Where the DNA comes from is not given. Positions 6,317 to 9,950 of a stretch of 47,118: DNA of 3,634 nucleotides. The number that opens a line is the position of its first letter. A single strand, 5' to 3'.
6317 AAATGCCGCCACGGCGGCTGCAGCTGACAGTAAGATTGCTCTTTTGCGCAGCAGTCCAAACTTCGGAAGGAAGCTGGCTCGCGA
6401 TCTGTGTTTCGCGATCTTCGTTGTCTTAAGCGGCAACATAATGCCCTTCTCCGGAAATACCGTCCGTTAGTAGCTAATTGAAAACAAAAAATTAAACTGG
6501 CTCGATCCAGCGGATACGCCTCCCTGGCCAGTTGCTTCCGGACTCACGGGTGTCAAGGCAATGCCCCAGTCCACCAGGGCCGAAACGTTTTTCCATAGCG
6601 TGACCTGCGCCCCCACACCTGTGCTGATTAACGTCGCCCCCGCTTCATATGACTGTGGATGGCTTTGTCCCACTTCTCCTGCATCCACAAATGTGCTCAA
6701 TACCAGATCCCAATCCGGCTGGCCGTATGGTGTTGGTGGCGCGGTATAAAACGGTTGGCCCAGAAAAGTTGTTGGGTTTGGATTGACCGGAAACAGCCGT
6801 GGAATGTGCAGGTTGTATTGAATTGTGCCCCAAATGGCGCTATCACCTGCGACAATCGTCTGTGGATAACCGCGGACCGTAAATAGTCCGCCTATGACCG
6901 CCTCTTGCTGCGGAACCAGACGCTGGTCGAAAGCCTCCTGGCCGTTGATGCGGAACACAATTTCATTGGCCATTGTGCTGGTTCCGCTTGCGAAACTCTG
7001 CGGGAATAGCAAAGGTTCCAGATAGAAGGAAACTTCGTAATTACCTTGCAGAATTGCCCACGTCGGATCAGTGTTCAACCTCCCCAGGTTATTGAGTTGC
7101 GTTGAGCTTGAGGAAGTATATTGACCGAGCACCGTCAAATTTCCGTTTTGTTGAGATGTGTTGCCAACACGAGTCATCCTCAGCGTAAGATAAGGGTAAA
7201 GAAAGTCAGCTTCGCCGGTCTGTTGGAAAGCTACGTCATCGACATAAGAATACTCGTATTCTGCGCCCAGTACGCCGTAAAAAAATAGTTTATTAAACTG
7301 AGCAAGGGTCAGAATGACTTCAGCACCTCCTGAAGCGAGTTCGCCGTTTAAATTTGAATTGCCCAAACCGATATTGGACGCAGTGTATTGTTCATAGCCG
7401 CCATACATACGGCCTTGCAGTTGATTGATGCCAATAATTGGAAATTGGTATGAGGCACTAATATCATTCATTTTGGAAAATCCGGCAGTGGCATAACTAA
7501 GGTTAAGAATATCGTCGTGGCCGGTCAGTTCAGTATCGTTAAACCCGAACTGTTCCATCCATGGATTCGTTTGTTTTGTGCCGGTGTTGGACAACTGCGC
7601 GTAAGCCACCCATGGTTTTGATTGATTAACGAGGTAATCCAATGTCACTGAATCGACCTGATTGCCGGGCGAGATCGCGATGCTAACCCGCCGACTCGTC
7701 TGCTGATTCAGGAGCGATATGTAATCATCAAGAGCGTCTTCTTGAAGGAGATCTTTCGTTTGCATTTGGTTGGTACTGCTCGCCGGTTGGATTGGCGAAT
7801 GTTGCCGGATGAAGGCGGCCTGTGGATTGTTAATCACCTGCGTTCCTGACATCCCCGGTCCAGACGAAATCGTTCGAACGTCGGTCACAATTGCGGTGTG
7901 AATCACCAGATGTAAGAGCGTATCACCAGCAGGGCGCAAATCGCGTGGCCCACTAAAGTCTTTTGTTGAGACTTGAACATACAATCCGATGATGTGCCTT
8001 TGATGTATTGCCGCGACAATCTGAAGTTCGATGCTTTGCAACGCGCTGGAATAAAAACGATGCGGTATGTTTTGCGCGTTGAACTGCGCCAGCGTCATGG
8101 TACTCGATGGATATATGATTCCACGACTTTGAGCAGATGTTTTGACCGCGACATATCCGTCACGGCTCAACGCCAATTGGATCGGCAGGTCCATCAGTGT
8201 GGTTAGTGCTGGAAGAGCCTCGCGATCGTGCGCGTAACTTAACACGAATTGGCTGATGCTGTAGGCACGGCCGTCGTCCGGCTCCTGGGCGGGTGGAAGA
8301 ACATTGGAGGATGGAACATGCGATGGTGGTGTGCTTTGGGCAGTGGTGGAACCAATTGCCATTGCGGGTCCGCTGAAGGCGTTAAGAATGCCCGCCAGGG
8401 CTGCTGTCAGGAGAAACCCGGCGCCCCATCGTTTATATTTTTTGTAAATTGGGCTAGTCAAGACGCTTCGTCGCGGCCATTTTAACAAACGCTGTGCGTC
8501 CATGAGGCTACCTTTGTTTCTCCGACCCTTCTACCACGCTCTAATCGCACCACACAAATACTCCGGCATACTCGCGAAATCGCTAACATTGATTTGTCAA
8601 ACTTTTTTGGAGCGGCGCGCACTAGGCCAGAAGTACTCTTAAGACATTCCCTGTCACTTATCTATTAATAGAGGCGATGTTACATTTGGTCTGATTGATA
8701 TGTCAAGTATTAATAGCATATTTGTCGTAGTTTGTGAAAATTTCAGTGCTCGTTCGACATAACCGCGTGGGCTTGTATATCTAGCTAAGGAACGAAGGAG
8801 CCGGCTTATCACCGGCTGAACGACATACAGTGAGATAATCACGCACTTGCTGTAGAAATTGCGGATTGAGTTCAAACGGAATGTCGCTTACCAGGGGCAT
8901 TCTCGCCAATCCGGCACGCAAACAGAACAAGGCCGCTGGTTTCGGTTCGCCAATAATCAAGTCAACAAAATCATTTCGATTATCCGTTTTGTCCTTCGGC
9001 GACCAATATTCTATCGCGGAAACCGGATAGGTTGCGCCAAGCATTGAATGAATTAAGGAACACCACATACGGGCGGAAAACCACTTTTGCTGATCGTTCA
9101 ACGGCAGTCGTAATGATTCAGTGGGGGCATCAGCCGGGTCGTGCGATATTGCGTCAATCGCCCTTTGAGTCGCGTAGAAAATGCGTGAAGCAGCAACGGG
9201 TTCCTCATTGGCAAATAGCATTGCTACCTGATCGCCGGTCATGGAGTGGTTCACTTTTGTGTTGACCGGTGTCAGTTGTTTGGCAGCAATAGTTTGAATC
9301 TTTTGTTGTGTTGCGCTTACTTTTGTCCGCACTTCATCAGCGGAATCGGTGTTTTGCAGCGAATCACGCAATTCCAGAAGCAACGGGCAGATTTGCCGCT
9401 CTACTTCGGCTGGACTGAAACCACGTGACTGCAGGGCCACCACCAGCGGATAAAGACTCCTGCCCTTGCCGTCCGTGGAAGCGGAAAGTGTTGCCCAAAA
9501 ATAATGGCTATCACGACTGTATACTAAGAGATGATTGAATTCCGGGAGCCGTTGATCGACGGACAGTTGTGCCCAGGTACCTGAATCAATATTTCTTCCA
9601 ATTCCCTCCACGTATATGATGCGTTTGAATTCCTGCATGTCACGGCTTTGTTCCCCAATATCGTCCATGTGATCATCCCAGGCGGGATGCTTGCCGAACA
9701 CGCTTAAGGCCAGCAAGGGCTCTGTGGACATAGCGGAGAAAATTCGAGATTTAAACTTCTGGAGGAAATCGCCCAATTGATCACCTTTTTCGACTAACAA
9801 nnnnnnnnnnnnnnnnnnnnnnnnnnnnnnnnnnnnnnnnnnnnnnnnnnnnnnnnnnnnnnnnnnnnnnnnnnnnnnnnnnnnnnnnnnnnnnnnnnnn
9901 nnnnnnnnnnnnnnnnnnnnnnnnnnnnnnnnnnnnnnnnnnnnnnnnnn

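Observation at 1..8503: Two-partner secretion operon encoding a giant repeat-rich exoprotein whose C-terminal domain lies outside the window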

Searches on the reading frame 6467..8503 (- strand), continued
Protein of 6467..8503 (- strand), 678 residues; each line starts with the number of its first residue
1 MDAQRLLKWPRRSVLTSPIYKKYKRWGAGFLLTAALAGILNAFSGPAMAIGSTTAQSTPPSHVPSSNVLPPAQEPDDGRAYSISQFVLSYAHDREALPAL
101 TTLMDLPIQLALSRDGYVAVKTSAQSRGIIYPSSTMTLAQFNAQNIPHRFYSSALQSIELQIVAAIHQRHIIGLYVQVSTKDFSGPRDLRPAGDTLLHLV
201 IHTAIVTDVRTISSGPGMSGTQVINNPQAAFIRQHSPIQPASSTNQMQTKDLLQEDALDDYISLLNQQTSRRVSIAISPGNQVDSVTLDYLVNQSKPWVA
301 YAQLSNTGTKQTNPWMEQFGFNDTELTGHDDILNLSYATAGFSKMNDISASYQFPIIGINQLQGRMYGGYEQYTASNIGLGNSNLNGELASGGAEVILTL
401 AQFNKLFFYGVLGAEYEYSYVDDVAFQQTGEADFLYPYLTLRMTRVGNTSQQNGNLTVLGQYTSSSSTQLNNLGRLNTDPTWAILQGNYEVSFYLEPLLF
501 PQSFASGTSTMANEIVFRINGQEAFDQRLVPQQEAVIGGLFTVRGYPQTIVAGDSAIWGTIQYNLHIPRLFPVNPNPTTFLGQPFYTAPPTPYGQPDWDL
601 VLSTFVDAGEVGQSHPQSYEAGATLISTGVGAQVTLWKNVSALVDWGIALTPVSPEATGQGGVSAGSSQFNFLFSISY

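Call 63: find_encoding_contigs(protein=P0002, flank=10000, max_places=2)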
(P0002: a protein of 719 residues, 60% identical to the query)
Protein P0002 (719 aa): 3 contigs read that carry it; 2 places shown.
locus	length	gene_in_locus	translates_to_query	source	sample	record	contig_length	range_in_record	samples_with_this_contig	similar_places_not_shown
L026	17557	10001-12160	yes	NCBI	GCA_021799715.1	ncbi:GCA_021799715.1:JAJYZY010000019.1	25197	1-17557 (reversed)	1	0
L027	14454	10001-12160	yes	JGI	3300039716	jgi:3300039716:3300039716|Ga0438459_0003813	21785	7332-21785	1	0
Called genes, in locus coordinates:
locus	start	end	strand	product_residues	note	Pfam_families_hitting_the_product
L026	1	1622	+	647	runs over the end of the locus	PF01807:Zn_ribbon_DnaG, PF08275:DNAG_N, PF01751:Toprim, PF13155:Toprim_2, PF13362:Toprim_3 (weak), PF13662:Toprim_4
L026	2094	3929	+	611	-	PF03979:Sigma70_r1_1, PF00140:Sigma70_r1_2, PF04542:Sigma70_r2, PF04539:Sigma70_r3, PF04545:Sigma70_r4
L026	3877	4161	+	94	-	-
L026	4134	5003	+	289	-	PF18306:LDcluster4, PF03641:Lysine_decarbox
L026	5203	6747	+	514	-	PF08245:Mur_ligase_M, PF02875:Mur_ligase_C, PF27239:FOL3_C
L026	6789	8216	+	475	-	PF00171:Aldedh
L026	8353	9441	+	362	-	PF01926:MMR_HSR1, PF02421:FeoB_N, PF06071:YchF-GTPase_C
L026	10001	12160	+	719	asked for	PF03865:ShlB (faint)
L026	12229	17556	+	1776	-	?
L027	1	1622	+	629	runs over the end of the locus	PF01807:Zn_ribbon_DnaG, PF08275:DNAG_N, PF01751:Toprim, PF13155:Toprim_2, PF13362:Toprim_3 (weak), PF13662:Toprim_4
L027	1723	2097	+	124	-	-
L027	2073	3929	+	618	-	PF03979:Sigma70_r1_1, PF00140:Sigma70_r1_2, PF04542:Sigma70_r2, PF04539:Sigma70_r3, PF04545:Sigma70_r4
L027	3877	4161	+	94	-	-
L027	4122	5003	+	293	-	PF18306:LDcluster4, PF03641:Lysine_decarbox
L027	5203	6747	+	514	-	PF08245:Mur_ligase_M, PF02875:Mur_ligase_C, PF27239:FOL3_C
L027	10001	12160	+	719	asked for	PF03865:ShlB (faint)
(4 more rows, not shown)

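Call 64: predict_structure(alignment_id=A4)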
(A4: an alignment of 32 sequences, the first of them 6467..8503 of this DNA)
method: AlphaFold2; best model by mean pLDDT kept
length: 678 residues; sequences in the alignment: 32
mean_pLDDT: 84.5   pTM: 0.75
mean pLDDT of the five models: 84.5, 82.4, 82.0, 81.2, 80.3
residues with pLDDT >= 90: 407; 70-90: 168; 50-70: 31; < 50: 72
segments of 3 or more residues with pLDDT < 50: 1-66, 377-382
pLDDT, mean of each block of 10 residues (from residue 1): 34 35 39 40 35 38 52 86 96 90 96 92 62 92 94 95 94 93 89 93 94 87 89 91 69 92 87 93 93 90 84 84 87 93 89 83 94 65 74 96 93 97 82 97 93 97 93 88 96 94 88 96 95 84 75 93 96 93 94 92 96 88 94 95 95 84 89 94
secondary structure, 60 per line:
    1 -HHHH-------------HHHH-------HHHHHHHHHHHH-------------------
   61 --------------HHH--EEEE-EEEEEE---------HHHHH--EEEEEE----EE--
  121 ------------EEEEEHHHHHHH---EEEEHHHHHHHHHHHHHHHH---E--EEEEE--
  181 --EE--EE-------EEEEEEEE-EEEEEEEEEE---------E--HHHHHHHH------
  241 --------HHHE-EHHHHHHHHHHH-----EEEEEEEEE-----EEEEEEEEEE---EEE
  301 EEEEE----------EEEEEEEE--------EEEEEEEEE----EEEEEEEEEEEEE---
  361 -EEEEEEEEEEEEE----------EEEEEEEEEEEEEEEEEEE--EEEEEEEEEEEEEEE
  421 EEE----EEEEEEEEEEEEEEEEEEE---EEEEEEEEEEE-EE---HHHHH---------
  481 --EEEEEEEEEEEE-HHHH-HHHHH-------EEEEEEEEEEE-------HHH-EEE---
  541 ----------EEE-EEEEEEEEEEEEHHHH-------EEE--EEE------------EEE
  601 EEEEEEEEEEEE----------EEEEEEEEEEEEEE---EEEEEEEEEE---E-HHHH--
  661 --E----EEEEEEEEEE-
elements in order: H2-5 H19-22 H30-41 E80-83 E85-90 H100-104 E107-112 E133-137 H138-144 E148-151 H152-167 E174-178 E196-203 E205-214 H227-234 H255-265 E271-279 E285-294 E298-305 E316-323 E332-340 E345-357 E362-374 E385-403 E406-423 E428-446 E450-460 H467-471 E483-494 H496-499 H501-505 E513-523 E535-537 E551-553 E555-566 H567-570 E578-580 E583-585 E598-612 E623-636 E640-649 H655-658 E668-677
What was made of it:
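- On Two-partner secretion (type Vb): AF2 model pLDDT 84.5 with alpha/beta units at about aa 80-265 that I read as the POTRA region, followed by a barrel; the number of POTRA units was not checked (call 64).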

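Call 68: fold_search(model_id=the predicted structure, library=pdb)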
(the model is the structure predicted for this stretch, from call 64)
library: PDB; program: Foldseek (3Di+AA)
matches with E <= 10: 882; with E <= 0.001: 280
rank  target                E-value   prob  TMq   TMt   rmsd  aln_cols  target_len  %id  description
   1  4ql0                  6.3e-22  1.00  0.47  0.59  15.9       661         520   12  Crystal Structure Analysis of the Membrane Transporter FhaC (double mutant V169T, I176N) (released 2015-06-17)
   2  6wim                  1.2e-21  1.00  0.53  0.65   7.0       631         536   12  CdiB from Escherichia coli (released 2020-11-04)
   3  4qky                  9.3e-21  1.00  0.45  0.62   7.6       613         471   11  Crystal Structure Analysis of the Membrane Transporter FhaC (released 2014-10-22)
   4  6wil                  2.1e-20  1.00  0.47  0.58   9.3       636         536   12  CdiB from Acinetobacter baumannii (released 2020-11-04)
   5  7bnq_A                7.0e-17  1.00  0.45  0.40   9.9       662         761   12  Lateral-closed conformation of the lid-locked BAM complex (BamA E435C S665C, BamBDCE) by cryoEM (released 2021-06-02)
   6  5ayw_A                8.7e-17  1.00  0.44  0.39  10.1       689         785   11  Structure of a membrane complex (released 2016-02-24)
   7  4k3c                  9.1e-17  1.00  0.44  0.53   8.9       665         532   13  The crystal structure of BamA from Haemophilus ducreyi lacking POTRA domains 1-3 (released 2013-09-04)
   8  6t1w_A                2.5e-16  1.00  0.41  0.37   9.7       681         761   11  Structure of E. coli BamA in complex with lipoprotein RcsF (released 2020-05-13)
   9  8pzu_A                3.3e-16  1.00  0.44  0.39  15.4       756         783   12  Wait Complex: BAM bound Darobactin-B and Compact SurA (released 2024-09-25)
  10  8pzv_A                4.7e-16  1.00  0.45  0.40  10.2       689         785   12  Wait Complex: BAM bound Darobactin-B and Extended SurA (released 2024-09-25)
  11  7nri_A                5.2e-16  1.00  0.45  0.39   9.9       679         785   13  Structure of the darobactin-bound E. coli BAM complex (BamABCDE) (released 2021-04-21)
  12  6lyq_A                6.1e-16  1.00  0.42  0.37  10.4       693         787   12  Structure of the BAM complex (released 2021-01-06)
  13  5d0o_A                9.4e-16  1.00  0.44  0.39  15.9       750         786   11  BamABCDE complex, outer membrane beta barrel assembly machinery entire complex (released 2016-03-09)
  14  6lyr_A                9.9e-16  1.00  0.42  0.37  10.3       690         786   11  Structure of the BAM complex (released 2021-01-06)
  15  9ccg_A                1.3e-15  1.00  0.50  0.51   7.7       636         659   12  Fusobacterium nucleatum BamA-Fab 9 complex (released 2025-09-17)
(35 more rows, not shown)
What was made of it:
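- On Two-partner secretion (type Vb): Foldseek FhaC 6e-22 and CdiB 1e-21 are the top hits (call 68).
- Closest known: FhaB/FhaC of Bordetella. Same: The TpsB model matches FhaC best (call 68).
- Closest known: CdiA/CdiB contact-dependent inhibition systems. Same: CdiB is among the top structural matches to TpsB (call 68).
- It is a giant TpsA with a TpsB whose model also resembles CdiB (call 68).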

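Call 85: find_related_loci(query=A4, collection=metagenome_contigs, flank=10000)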
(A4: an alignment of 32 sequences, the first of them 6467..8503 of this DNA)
Query A4 (678 aa) in metagenome_contigs; peptide patterns used: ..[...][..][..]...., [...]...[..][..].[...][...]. (x = any residue, [..] = any of these).
600 stretches matched a pattern (row limit reached: there are more); 468 encode a relative of the query (tblastn E <= 1e-3); the best 80 are kept; 80 distinct loci.
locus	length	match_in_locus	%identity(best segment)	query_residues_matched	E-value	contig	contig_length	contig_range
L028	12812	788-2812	39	4-678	3e-145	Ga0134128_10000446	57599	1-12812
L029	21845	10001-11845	41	77-678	8e-145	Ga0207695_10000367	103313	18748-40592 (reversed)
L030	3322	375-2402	39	25-678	2e-147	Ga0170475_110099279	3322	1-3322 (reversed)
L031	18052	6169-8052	60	48-678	0e+0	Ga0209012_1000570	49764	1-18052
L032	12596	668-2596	44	47-678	1e-168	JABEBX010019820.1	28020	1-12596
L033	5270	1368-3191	38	58-678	6e-137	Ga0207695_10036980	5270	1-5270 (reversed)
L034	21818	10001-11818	41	85-678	1e-133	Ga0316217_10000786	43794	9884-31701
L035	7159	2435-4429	36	9-678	2e-133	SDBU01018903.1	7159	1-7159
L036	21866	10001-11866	38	41-678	7e-132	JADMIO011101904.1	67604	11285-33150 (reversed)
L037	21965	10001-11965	37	31-678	5e-130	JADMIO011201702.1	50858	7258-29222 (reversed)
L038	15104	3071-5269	40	84-678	1e-129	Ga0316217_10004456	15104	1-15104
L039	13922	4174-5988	38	77-678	7e-129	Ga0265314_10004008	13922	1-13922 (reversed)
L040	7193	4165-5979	38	77-678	6e-129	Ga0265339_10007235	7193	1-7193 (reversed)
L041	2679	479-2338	37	75-678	1e-134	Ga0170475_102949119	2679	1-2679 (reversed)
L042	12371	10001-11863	37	57-678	8e-127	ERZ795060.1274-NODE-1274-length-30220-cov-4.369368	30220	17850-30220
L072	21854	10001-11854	35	57-678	9e-116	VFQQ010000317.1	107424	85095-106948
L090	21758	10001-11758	34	81-672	2e-107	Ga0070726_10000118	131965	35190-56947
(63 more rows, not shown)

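Call 88: search_protein_representatives(protein=P0085)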
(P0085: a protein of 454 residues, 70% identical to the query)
Query: 454 residues. Proteins with E-value up to 0.001 (for the whole library): 151; up to 1e-10: 75; up to 1e-30: 8. The best 150 are listed.
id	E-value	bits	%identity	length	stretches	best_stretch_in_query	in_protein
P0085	4.5e-295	994.5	100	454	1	1-454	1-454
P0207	1.1e-231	785.6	78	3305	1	1-454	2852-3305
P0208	1.1e-229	779.0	78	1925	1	1-454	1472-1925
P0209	1.7e-223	758.7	78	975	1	1-454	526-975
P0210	2.5e-144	497.8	61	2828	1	4-454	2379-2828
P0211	2.3e-127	441.9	57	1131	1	10-447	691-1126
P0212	6.4e-96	338.3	56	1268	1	23-453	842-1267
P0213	7.6e-94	331.5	47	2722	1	10-451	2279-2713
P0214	4.0e-29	118.2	46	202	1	240-377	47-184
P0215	4.9e-24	101.5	31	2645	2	11-450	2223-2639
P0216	2.9e-22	95.6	30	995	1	26-448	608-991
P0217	3.4e-21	92.1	30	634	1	19-448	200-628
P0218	2.2e-20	89.5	29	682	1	39-446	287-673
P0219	3.6e-20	88.7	29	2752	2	21-447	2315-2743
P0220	4.5e-20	88.4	31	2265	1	33-450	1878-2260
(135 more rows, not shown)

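Call 92: search_protein_families(library=pfam, proteins=[L072:5775-9548:+, L090:8196-9317:+, L090:11892-18821:+, L072:11946-18827:+, L090:18965-20128:+, L090:851-1852:+, L090:3853-8379:+], max_evalue=0.001)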
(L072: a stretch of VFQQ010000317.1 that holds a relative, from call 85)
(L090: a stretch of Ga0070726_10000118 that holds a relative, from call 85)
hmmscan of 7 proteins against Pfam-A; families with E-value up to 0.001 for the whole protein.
L072:5775-9548:+ (1257 aa): 1 family
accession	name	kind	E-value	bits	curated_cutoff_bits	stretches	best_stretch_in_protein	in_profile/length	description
PF03781.23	FGE-sulfatase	-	0.00087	19.5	23.3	0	1033-1073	88-129/255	Sulfatase-modifying factor enzyme 1-like domain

L090:8196-9317:+ (373 aa): 0 families

L090:11892-18821:+ (2309 aa): 1 family
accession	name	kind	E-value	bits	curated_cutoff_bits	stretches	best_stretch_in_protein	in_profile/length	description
PF05860.19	TPS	-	2e-21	77.5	33.5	1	46-220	5-186/252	TPS secretion domain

L072:11946-18827:+ (2293 aa): 1 family
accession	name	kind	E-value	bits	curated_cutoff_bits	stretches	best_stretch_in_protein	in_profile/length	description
PF05860.19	TPS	-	2.1e-21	77.4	33.5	1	62-298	5-250/252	TPS secretion domain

L090:18965-20128:+ (387 aa): 1 family
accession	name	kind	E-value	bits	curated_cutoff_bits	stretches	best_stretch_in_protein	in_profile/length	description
PF06812.17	ImpA_N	-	4.6e-29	101.4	26.9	1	26-147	2-117/119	ImpA, N-terminal, type VI secretion system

L090:851-1852:+ (333 aa): 1 family
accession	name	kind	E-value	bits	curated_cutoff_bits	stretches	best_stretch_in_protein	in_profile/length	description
PF20232.3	T6SS_FHA_C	-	6e-05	23.4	23.7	0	263-305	114-160/180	C-terminal domain of Type VI secretion system FHA protein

L090:3853-8379:+ (1508 aa): 1 family
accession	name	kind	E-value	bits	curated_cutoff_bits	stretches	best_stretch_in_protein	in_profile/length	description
PF14331.11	IcmF-related_N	-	1.8e-52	178.7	25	1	224-482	4-255/259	IcmF-related N-terminal domain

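Call 93: list_cluster_members(proteins=[L072:20246-20767:+, L090:20200-20721:+, L072:9626-11857:+, L090:18965-20128:+, L072:18990-20162:+, L090:3269-3958:+, L090:1869-3233:+])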
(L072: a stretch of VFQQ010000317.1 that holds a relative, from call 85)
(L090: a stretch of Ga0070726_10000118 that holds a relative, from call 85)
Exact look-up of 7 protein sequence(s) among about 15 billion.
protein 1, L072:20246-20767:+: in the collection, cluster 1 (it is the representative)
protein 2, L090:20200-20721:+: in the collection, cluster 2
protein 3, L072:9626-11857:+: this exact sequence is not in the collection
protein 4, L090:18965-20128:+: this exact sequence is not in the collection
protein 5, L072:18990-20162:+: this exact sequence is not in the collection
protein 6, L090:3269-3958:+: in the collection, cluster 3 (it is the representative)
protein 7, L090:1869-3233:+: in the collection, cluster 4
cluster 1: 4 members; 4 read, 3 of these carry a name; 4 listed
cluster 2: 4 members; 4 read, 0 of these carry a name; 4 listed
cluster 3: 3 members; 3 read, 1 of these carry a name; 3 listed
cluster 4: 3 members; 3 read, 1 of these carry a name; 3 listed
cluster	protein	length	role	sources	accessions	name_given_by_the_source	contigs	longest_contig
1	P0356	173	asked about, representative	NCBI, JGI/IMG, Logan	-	type VI secretion system protein ImpB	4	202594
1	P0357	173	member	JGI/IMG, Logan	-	type VI secretion system protein ImpB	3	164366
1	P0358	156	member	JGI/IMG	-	type VI secretion system protein ImpB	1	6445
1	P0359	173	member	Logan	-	-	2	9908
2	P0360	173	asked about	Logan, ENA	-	-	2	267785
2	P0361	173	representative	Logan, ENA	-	-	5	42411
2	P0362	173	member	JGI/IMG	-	-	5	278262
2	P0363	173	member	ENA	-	-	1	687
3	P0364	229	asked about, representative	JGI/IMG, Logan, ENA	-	-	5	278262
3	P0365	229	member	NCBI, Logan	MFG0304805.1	MAG: DotU family type IV/VI secretion system protein [Phycisphaerales bacterium JB040]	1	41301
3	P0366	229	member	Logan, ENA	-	-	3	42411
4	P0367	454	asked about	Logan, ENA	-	-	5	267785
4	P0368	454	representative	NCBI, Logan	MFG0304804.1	MAG: type VI secretion system baseplate subunit TssK [Phycisphaerales bacterium JB040]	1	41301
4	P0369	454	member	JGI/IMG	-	-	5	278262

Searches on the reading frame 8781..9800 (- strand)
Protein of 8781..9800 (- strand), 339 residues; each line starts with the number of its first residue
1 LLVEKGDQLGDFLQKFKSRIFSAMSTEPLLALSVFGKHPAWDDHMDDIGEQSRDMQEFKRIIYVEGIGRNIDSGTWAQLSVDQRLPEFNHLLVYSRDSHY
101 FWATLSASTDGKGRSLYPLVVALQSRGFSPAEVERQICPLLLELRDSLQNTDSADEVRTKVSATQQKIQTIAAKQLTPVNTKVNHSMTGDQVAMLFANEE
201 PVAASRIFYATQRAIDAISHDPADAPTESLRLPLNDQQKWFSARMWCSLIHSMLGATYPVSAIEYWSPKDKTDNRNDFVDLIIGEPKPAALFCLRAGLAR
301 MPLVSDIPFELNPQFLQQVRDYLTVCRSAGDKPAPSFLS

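Call 5: search_protein_families(library=pfam, proteins=[window:8781-9800:-], max_evalue=0.01)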
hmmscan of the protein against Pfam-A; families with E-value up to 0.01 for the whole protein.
window:8781-9800:- (339 aa): 0 families

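Call 8: search_protein_families(library=ncbifam, proteins=[window:8781-9800:-], max_evalue=0.01)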
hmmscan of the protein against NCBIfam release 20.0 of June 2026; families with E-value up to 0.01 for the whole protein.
window:8781-9800:- (339 aa): 0 families

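Call 22: search_protein_families(library=pfam, proteins=[window:8781-9800:-], max_evalue=0.1)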
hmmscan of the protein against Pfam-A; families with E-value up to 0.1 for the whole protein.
window:8781-9800:- (339 aa): 0 families

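Call 75: search_solved_structures(query=A5, max_evalue=5)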
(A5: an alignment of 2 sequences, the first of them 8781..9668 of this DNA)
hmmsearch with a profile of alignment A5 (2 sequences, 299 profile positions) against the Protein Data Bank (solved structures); distinct sequences matched with E-value up to 5: 0.
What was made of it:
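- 8781..9800 (-): Conserved cytoplasmic-looking protein (339-aa ORF; probably starts at Met45, about 295 aa). It follows tssM wherever tssM is linked to tpsB. Function unknown. No Pfam, NCBIfam or PDB hit (calls 5, 8, 22, 75).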

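Call 84: find_related_loci(query=A5, collection=metagenome_contigs, flank=10000)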
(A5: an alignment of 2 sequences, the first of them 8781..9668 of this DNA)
Query A5 (295 aa) in metagenome_contigs; peptide patterns used: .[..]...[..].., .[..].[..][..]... (x = any residue, [..] = any of these).
180 stretches matched a pattern, but none encodes a relative of the query by tblastn (E <= 1e-3).
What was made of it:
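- Tried and rejected: The back-translated patterns were too specific and found nothing (call 84).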
